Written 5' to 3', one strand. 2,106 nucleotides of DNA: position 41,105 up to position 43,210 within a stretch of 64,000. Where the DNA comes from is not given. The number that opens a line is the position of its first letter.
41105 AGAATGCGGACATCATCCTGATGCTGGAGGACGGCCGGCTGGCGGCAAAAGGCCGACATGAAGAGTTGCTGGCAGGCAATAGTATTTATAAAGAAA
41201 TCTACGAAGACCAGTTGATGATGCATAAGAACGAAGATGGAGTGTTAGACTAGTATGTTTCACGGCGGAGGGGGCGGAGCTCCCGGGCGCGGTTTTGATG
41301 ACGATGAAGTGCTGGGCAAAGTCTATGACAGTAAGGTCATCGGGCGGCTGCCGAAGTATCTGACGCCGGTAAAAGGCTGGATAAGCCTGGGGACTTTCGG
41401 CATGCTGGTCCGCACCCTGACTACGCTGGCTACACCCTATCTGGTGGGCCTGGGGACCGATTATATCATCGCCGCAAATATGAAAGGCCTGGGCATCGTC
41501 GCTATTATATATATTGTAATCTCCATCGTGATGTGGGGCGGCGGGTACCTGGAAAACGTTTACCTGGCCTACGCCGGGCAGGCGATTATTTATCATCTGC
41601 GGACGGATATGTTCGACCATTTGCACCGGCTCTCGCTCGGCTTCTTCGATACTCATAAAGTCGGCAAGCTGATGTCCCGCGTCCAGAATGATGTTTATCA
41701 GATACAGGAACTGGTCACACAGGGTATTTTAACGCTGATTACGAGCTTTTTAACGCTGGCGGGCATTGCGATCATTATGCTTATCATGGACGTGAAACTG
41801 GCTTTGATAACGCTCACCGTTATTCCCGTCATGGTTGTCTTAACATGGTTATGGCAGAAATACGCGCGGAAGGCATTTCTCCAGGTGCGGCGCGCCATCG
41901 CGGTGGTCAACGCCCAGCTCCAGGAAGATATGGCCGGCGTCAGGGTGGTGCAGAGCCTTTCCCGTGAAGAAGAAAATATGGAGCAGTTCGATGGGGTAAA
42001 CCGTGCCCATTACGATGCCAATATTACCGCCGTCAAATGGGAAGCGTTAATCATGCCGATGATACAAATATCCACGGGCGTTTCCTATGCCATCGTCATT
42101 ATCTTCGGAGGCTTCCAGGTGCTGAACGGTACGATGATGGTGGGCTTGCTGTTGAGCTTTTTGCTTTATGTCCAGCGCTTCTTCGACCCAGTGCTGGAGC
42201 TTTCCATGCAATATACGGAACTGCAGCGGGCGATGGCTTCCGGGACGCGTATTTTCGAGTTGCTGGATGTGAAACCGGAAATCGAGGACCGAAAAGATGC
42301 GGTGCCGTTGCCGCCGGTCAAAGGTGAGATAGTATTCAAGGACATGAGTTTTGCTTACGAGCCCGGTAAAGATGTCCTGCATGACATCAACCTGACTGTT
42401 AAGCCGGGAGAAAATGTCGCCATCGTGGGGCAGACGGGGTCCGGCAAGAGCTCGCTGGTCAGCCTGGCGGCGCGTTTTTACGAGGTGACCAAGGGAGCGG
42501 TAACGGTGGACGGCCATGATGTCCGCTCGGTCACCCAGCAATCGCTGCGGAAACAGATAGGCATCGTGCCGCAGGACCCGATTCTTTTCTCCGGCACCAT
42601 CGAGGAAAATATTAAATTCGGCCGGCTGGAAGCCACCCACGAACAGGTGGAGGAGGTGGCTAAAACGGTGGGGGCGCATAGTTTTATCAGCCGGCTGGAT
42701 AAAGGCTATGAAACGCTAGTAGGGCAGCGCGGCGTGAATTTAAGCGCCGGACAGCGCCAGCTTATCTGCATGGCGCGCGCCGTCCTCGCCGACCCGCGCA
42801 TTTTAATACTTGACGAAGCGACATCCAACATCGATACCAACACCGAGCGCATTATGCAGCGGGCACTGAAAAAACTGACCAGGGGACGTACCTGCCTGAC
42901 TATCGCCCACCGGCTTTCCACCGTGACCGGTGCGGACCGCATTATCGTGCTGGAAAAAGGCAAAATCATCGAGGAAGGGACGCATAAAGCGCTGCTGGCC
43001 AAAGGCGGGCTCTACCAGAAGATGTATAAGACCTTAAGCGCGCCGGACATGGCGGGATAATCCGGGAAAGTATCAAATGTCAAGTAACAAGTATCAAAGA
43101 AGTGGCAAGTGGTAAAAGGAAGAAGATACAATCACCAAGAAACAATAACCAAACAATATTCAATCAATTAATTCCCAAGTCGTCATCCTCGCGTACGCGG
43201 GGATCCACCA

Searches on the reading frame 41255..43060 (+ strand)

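Call 48: search_protein_families(library=pfam, proteins=[window:41255-43060:+], max_evalue=0.001)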
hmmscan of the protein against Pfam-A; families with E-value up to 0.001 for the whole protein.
window:41255-43060:+ (601 aa): 4 families
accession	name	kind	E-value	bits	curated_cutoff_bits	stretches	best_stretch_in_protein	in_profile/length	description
PF00664.28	ABC_membrane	-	2e-52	179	28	1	45-312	3-273/274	ABC transporter transmembrane region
PF00005.33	ABC_tran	-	2.9e-32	112.6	25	1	375-524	1-137/137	ABC transporter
PF02463.25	SMC_N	-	1.6e-06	28.1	40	1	399-567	94-212/220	RecF/RecN/SMC N terminal domain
PF13191.12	AAA_16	-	0.00094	20.2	32.6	0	386-436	25-83/167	AAA ATPase domain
